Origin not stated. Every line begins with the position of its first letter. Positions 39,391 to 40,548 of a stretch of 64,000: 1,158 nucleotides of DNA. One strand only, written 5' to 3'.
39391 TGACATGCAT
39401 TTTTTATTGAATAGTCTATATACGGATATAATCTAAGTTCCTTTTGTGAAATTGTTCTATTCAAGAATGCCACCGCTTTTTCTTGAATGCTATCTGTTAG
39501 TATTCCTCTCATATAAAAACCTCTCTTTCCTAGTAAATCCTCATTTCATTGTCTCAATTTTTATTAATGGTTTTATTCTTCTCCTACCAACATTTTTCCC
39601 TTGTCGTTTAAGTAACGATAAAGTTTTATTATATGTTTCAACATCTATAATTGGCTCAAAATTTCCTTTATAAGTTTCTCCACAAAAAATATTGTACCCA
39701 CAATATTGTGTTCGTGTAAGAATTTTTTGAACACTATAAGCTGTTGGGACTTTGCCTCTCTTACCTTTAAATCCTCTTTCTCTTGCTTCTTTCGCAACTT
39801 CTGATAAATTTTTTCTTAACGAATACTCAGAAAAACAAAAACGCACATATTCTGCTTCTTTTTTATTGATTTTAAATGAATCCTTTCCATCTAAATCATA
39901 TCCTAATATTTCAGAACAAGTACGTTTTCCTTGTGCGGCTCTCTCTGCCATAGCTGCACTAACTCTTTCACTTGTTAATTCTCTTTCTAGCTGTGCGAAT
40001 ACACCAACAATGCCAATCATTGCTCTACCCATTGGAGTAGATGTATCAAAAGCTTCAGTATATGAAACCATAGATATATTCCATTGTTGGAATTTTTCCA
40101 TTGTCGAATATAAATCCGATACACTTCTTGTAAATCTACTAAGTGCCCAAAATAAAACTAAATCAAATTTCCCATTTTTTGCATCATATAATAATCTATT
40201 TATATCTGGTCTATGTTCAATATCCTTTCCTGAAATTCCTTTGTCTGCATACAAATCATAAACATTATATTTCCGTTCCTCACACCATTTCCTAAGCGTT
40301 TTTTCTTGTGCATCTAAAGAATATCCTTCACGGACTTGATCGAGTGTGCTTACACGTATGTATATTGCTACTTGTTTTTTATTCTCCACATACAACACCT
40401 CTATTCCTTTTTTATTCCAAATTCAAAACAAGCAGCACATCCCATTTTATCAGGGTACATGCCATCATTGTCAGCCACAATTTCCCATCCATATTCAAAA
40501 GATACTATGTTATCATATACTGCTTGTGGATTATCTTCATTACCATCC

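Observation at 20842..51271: Dispersed 16-bp palindrome TGAAA-N6-TTTCA immediately upstream of the Shine-Dalgarno at more than 20 gene junctions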

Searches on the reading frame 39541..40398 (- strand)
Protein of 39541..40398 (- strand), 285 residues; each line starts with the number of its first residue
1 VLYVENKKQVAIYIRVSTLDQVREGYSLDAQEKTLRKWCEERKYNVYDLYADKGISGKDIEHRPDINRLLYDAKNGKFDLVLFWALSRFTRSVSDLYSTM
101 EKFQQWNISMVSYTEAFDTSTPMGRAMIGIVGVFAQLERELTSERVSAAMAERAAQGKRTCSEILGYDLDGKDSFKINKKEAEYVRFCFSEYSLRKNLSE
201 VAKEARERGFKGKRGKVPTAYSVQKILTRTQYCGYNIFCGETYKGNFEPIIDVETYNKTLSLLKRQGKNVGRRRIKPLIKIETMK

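Call 7: search_protein_families(library=phrogs, proteins=[window:39541-40398:-], max_evalue=0.00001)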
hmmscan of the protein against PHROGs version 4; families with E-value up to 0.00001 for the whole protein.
window:39541-40398:- (285 aa): 3 families
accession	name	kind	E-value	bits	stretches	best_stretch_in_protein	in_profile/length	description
phrog_95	-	integration and excision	6.7e-87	293.6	1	6-274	86-366/651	integrase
phrog_125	-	DNA, RNA and nucleotide metabolism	8.2e-42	144.5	1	6-231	18-204/254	DNA invertase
phrog_6620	-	integration and excision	2.6e-06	28.2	1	5-136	53-177/201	transposase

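Call 39: search_protein_families(library=ncbifam, proteins=[window:39541-40389:-], max_evalue=0.01)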
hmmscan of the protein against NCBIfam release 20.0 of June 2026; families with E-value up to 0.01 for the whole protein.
window:39541-40389:- (282 aa): 7 families
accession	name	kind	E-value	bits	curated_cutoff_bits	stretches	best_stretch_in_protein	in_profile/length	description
NF047343.1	SCCmet_CcrB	equivalog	5.8e-45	154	900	1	3-235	5-238/542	cassette chromosome recombinase CcrB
NF047347.1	SCCmet_CcrC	equivalog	5.6e-41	140.7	900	1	4-235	2-240/558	cassette chromosome recombinase CcrC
NF047344.1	SCCmet_CcrA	equivalog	3.2e-20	72.7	700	1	5-266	2-252/442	cassette chromosome recombinase CcrA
NF041201.1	recomb_XisF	equivalog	3.8e-20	72.3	375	1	10-180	4-179/465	fdxN element excision recombinase XisF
NF033518.0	transpos_IS607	equivalog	4.8e-10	39.3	110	1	3-132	52-175/187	IS607 family transposase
NF009949.0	PRK13413.1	equivalog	6.8e-10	39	272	1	9-156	4-144/203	master DNA invertase Mpi family serine-type recombinase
NF049883.1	resolv_YneB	equivalog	5.1e-09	35.9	175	1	7-159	2-151/211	YneB family resolvase-like protein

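Call 40: search_protein_families(library=pfam, proteins=[window:39541-40389:-], max_evalue=0.01)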
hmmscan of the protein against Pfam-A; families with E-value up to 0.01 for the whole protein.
window:39541-40389:- (282 aa): 3 families
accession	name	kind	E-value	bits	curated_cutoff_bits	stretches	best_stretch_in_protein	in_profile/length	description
PF00239.26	Resolvase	-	4.6e-43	147.2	23.3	1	7-155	1-144/145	Resolvase, N terminal domain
PF07508.19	Recombinase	-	3.4e-10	40.5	21.1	1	177-262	2-101/102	Recombinase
PF04708.17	Pox_F16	-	0.0053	16.7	30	1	23-122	14-111/215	Poxvirus F16 protein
